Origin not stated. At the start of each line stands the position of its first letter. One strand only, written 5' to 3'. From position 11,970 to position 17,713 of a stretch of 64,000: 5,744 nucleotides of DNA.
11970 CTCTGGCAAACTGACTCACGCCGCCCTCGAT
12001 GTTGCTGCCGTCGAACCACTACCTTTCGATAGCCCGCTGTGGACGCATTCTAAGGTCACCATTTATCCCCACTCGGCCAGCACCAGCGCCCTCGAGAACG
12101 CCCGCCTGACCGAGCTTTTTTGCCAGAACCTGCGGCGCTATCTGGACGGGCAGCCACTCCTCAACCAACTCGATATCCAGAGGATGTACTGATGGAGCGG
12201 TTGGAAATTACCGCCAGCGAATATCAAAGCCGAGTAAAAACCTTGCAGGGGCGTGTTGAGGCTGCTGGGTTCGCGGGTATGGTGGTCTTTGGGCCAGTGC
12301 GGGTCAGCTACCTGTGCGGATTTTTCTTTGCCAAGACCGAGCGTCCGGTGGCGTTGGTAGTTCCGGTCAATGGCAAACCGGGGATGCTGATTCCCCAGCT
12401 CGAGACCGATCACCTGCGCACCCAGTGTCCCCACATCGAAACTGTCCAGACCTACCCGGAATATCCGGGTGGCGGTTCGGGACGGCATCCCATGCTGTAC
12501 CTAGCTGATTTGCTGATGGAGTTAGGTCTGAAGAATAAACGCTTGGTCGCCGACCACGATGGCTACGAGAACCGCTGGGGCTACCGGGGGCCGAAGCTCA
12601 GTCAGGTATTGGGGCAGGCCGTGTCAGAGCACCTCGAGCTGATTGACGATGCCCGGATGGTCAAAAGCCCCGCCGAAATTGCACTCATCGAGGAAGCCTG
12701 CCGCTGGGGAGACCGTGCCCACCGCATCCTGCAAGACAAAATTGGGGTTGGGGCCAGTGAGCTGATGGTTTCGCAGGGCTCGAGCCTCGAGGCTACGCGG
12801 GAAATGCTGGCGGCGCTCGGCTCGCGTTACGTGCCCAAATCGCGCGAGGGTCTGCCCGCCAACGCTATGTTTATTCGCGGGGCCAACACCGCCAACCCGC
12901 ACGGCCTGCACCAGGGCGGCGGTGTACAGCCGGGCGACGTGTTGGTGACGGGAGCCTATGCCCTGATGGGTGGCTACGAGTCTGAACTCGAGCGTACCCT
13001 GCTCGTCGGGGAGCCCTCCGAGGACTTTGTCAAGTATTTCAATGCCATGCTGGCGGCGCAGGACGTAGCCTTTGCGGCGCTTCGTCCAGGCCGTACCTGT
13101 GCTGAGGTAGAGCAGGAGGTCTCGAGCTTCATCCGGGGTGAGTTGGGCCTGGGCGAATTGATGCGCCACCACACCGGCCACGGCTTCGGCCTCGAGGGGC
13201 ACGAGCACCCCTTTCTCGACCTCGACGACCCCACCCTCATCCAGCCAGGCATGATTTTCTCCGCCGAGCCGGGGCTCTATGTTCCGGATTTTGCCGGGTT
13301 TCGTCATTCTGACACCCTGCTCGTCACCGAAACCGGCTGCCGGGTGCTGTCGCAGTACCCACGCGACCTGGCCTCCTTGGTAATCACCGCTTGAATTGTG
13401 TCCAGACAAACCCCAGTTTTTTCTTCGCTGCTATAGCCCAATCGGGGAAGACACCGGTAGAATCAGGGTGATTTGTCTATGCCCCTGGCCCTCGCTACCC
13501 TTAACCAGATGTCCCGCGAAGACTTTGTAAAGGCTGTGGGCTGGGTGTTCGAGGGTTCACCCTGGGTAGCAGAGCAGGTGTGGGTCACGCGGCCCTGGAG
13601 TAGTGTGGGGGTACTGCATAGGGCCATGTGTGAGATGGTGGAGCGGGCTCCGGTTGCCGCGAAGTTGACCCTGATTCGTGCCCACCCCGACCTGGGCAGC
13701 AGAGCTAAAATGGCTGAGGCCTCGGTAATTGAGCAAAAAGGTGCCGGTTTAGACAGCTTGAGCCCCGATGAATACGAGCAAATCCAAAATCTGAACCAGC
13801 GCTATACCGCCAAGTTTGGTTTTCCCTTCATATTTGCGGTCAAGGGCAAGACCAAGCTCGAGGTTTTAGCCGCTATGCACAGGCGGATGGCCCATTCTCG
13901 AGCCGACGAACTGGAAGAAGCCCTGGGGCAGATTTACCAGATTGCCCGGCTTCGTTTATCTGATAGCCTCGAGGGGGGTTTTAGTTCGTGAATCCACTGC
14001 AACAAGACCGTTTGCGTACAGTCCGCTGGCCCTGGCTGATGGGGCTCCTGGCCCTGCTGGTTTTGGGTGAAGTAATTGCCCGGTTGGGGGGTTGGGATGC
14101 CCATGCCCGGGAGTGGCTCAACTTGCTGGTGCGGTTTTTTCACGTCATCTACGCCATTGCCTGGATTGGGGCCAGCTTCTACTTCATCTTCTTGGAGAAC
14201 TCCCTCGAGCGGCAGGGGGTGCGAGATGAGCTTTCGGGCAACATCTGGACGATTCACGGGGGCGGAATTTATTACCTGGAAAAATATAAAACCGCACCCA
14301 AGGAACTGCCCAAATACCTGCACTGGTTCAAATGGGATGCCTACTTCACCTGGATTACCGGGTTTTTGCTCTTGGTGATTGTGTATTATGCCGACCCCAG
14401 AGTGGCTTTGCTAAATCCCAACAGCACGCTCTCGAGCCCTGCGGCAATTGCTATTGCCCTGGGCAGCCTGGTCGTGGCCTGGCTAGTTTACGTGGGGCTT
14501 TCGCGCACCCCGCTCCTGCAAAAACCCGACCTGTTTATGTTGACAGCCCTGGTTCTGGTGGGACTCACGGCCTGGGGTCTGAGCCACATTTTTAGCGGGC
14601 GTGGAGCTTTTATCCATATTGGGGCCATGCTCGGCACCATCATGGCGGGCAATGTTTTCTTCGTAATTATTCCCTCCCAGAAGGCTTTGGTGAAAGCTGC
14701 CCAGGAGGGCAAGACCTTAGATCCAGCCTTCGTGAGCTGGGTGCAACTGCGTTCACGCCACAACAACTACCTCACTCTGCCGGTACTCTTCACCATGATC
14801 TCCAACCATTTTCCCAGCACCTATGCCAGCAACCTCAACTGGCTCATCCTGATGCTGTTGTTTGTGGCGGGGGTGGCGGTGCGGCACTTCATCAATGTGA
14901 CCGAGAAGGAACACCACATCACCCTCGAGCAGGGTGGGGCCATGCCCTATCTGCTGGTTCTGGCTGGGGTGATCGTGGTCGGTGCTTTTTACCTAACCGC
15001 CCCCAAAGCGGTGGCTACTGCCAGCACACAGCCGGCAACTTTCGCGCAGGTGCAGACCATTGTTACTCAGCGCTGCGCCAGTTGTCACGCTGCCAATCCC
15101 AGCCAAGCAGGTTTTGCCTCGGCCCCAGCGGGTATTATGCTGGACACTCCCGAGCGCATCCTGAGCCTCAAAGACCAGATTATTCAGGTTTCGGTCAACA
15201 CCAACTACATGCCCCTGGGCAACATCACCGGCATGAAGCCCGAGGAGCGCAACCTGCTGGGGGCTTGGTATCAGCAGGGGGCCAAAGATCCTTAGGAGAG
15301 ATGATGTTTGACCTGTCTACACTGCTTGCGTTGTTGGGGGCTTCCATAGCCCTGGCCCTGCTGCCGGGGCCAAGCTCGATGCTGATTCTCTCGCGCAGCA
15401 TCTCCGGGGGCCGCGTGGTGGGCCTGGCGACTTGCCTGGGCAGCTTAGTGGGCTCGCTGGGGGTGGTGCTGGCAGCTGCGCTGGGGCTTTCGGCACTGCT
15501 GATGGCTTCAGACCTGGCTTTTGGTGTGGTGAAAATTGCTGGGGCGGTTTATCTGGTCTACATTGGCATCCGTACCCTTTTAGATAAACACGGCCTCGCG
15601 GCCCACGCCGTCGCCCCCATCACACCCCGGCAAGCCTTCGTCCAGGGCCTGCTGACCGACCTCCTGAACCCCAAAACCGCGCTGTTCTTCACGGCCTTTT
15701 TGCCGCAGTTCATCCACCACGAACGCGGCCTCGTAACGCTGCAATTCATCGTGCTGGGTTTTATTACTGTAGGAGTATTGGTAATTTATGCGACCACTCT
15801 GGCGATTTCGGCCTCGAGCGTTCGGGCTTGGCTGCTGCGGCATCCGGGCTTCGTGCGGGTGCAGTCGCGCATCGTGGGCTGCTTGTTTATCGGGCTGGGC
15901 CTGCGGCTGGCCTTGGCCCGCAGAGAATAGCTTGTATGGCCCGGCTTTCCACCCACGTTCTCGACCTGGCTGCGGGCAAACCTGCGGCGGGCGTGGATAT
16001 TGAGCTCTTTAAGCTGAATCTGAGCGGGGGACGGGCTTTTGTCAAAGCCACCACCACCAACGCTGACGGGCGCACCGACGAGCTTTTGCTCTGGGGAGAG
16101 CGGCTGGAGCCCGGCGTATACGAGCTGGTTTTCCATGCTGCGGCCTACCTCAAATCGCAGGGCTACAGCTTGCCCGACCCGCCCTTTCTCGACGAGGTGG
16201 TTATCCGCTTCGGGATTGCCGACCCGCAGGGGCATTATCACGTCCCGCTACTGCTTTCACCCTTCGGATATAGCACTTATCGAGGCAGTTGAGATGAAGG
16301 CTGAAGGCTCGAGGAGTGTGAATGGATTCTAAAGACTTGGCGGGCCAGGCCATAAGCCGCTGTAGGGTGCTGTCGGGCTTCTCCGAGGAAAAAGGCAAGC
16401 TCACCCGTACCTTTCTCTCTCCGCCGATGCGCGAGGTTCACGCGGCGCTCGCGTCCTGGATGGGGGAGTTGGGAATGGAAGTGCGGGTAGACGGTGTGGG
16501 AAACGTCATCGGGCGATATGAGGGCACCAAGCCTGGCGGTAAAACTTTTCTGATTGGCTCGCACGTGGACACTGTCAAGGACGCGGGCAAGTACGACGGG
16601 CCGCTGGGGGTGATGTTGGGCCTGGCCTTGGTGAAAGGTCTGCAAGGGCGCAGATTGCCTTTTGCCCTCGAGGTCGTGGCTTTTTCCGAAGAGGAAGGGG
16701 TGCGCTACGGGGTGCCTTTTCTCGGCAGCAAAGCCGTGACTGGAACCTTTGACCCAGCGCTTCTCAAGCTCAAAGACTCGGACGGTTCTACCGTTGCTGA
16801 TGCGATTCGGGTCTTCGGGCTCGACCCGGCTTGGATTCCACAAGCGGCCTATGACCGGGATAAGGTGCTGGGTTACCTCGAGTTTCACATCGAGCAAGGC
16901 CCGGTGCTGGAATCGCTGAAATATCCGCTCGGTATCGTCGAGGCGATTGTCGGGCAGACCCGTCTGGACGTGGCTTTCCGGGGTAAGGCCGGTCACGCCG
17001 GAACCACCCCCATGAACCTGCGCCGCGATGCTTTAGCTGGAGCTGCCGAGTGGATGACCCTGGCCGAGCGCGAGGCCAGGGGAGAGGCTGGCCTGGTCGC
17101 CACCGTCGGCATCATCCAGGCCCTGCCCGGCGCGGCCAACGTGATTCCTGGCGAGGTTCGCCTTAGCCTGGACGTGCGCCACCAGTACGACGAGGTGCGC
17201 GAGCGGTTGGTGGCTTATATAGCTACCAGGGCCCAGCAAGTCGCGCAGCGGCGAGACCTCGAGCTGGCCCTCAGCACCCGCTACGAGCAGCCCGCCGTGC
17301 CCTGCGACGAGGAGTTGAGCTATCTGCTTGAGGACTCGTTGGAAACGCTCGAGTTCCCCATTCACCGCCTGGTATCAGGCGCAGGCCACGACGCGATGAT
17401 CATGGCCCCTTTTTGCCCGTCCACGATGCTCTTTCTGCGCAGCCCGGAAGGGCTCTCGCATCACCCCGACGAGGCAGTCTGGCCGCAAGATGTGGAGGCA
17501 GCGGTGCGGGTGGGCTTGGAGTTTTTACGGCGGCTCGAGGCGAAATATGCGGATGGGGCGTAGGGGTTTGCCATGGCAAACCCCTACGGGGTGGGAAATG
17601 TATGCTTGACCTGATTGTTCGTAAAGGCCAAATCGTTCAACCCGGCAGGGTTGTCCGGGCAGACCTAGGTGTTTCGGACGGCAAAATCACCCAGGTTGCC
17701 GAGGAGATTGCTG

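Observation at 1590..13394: Uncharacterised IclR-controlled divergent catabolic locus built around two DUF885-like proteins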

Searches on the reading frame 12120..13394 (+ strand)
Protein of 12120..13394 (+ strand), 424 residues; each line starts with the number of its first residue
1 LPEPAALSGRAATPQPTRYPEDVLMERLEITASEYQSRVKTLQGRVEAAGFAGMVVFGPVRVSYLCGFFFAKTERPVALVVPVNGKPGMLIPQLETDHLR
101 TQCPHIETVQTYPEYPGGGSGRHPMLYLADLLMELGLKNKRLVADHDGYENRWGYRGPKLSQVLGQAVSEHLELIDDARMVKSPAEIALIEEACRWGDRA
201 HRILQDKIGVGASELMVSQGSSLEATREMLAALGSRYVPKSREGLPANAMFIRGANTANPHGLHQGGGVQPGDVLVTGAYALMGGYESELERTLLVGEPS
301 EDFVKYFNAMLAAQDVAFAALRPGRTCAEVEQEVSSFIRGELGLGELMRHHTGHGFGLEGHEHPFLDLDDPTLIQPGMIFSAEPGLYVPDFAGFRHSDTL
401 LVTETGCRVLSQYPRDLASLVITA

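Call 3: search_protein_families(library=pfam, proteins=[window:12120-13394:+])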
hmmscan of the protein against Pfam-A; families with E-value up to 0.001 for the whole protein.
window:12120-13394:+ (424 aa): 2 families
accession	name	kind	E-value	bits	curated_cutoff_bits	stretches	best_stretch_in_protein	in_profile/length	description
PF00557.29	Peptidase_M24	-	1.7e-37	129.6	23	1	189-404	2-208/208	Metallopeptidase family M24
PF01321.24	Creatinase_N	-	9.5e-10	39.5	22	1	38-181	1-128/128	Creatinase/Prolidase N-terminal domain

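Call 4: search_protein_families(library=ncbifam, proteins=[window:12120-13394:+])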
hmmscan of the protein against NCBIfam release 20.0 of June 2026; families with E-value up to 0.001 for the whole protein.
window:12120-13394:+ (424 aa): 12 families
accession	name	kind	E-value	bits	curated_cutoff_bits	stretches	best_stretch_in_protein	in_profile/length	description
NF040821.1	dipep_PepQ_Arch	equivalog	4.6e-38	131.1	630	1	173-417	114-345/346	Xaa-Pro dipeptidase PepQ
NF007310.0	PRK09795.1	equivalog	9.8e-32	110.1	393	1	175-416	121-354/361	aminopeptidase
TIGR02993.1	ectoine_eutD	equivalog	2.4e-22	79.6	613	1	27-417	3-387/391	ectoine hydrolase DoeA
NF038259.1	ectoine_DoeA_2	exception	1.1e-17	63.8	575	1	29-417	8-383/386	ectoine hydrolase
TIGR00500.1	met_pdase_I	equivalog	3.3e-12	46.4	171.35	1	181-385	3-202/247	type I methionyl aminopeptidase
NF011174.0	PRK14576.1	subfamily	4.8e-11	42.2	487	1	172-418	168-402/405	putative endopeptidase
NF011720.0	PRK15173.1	subfamily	7.3e-11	41.6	420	1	240-420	162-342/343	peptidase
NF011173.0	PRK14575.1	equivalog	9.4e-11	41.3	850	1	238-420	223-405/406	putative peptidase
NF008131.0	PRK10879.1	equivalog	1.1e-09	37.6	465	1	173-411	165-418/438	Xaa-Pro aminopeptidase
NF008970.0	PRK12318.1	equivalog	1.7e-08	34.1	267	1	180-388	42-246/291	methionyl aminopeptidase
NF043017.1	DimsulpropLyDddP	equivalog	0.00013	20.9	600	0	157-416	181-439/443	dimethylsulfonioproprionate lyase DddP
NF010133.0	PRK13607.1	equivalog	0.00044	19.2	339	0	170-219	150-199/443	Xaa-Pro dipeptidase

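Call 27: search_solved_structures(query=window:12120-13394:+, max_evalue=1e-10)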
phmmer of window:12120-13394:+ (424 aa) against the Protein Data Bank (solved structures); distinct sequences matched with E-value up to 1e-10: 22.
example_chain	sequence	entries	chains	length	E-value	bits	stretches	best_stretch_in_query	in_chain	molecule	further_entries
1wy2_A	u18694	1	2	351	7.8e-35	123.8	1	173-417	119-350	Xaa-Pro dipeptidase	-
1pv9_A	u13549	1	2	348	1.1e-34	123.2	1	173-417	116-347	Xaa-Pro dipeptidase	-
1wn1_A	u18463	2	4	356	3.4e-34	121.7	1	109-418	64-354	dipeptidase | 356aa long hypothetical dipeptidase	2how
4ege_A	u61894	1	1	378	4.8e-33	117.9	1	177-418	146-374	Dipeptidase PepE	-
5cik_A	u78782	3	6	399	8.9e-33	117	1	163-408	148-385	Proline dipeptidase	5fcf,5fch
4r60_A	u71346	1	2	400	8.9e-33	117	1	163-408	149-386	Proline dipeptidase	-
5cdl_A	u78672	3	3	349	4.5e-32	114.7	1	178-414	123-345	Proline dipeptidase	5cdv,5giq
5giu_A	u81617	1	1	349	4.6e-32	114.6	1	178-414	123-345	Proline dipeptidase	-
3q6d_A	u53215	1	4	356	6.3e-32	114.2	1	174-418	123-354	Proline dipeptidase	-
5cde_A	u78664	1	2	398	6.6e-32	114.1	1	163-408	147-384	Proline dipeptidase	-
6xmr_A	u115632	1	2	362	1.3e-31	113.2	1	242-417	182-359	Aminopeptidase P family protein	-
7n02_A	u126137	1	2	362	1.3e-31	113.2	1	242-417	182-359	Aminopeptidase P family protein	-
4zng_C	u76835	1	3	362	3e-31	111.9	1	242-417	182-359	Prolidase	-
7k3u_A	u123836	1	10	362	4.2e-31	111.5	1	242-417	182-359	Aminopeptidase P family protein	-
5cnx_A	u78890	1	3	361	1e-27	100.3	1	176-416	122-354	Aminopeptidase YpdF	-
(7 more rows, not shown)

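Call 64: search_solved_structures(query=window:12192-13394:+, max_evalue=1e-15, show_alignments=2)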
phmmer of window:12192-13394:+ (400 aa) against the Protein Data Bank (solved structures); distinct sequences matched with E-value up to 1e-15: 21.
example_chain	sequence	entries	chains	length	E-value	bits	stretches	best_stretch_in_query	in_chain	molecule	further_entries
1wy2_A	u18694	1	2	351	6.8e-35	124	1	149-393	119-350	Xaa-Pro dipeptidase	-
1pv9_A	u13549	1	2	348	1e-34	123.5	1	149-393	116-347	Xaa-Pro dipeptidase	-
1wn1_A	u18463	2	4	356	2.9e-34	122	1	85-394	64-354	dipeptidase | 356aa long hypothetical dipeptidase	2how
4ege_A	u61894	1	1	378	5.3e-33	117.8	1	153-394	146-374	Dipeptidase PepE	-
5cik_A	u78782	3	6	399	1.6e-32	116.2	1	139-384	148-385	Proline dipeptidase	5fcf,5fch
4r60_A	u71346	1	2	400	1.7e-32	116.1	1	139-384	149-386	Proline dipeptidase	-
5cdl_A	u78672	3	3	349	3.8e-32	115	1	154-390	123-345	Proline dipeptidase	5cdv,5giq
5giu_A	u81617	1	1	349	3.8e-32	115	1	154-390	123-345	Proline dipeptidase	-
3q6d_A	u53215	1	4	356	5.8e-32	114.4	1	150-394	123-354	Proline dipeptidase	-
6xmr_A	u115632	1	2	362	1e-31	113.5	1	218-393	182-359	Aminopeptidase P family protein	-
7n02_A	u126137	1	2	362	1e-31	113.5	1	218-393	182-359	Aminopeptidase P family protein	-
5cde_A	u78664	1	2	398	1.2e-31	113.3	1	139-384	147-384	Proline dipeptidase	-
4zng_C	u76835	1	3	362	2.5e-31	112.3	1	218-393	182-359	Prolidase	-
7k3u_A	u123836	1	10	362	3.5e-31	111.8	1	218-393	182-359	Aminopeptidase P family protein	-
5cnx_A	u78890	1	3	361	9.5e-28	100.5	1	152-392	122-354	Aminopeptidase YpdF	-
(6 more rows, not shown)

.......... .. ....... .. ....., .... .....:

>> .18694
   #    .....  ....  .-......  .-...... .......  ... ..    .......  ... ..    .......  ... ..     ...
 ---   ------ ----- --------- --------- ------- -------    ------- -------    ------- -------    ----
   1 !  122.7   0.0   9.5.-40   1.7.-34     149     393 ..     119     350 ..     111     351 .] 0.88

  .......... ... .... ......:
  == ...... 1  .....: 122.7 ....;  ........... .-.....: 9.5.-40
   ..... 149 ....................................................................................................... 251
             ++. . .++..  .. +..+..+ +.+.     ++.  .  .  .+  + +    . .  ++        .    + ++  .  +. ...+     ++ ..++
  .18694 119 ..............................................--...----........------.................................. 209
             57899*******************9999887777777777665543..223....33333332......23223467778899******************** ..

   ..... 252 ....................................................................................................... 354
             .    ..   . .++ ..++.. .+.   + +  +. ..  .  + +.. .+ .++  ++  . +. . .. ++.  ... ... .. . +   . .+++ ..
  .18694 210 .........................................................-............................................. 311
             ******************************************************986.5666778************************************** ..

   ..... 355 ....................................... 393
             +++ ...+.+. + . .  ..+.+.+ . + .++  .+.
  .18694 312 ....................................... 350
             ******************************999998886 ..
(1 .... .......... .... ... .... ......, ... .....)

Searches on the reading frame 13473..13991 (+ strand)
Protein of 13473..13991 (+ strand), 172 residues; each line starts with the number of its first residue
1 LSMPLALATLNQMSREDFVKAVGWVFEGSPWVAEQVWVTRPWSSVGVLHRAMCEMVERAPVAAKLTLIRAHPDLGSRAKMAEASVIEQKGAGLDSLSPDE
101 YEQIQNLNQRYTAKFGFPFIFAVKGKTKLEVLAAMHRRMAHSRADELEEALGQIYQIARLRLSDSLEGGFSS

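Call 6: search_protein_families(library=pfam, proteins=[window:13473-13991:+], max_evalue=0.01)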
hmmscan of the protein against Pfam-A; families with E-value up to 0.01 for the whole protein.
window:13473-13991:+ (172 aa): 1 family
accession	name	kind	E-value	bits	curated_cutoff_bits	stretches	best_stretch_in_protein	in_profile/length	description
PF09349.15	OHCU_decarbox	-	1.8e-47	162.2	24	1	11-162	1-154/155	OHCU decarboxylase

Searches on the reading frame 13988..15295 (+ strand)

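Call 6: search_protein_families(library=pfam, proteins=[window:13988-15295:+], max_evalue=0.01)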
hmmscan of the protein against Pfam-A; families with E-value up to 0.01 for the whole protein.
window:13988-15295:+ (435 aa): 1 family
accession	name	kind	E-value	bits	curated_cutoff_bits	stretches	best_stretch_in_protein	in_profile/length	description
PF06181.16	Urate_ox_N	-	6.7e-113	377.4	26.9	1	39-312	2-277/295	Urate oxidase N-terminal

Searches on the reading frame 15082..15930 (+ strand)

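Call 6: search_protein_families(library=pfam, proteins=[window:15082-15930:+], max_evalue=0.01)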
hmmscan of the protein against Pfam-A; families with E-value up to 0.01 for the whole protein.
window:15082-15930:+ (282 aa): 1 family
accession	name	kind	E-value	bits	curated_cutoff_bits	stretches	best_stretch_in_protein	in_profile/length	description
PF01810.24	LysE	-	9.8e-32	110.4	25.6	1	89-278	1-191/193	LysE type translocator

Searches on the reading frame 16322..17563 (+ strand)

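Call 6: search_protein_families(library=pfam, proteins=[window:16322-17563:+], max_evalue=0.01)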
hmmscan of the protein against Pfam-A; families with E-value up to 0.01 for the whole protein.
window:16322-17563:+ (413 aa): 2 families
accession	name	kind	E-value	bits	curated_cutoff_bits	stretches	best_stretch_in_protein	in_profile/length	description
PF01546.33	Peptidase_M20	-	4e-18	66.5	24.6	1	77-403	1-205/206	Peptidase family M20/M25/M40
PF07687.19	M20_dimer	-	1.9e-06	28.2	21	1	213-308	7-103/107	Peptidase dimerisation domain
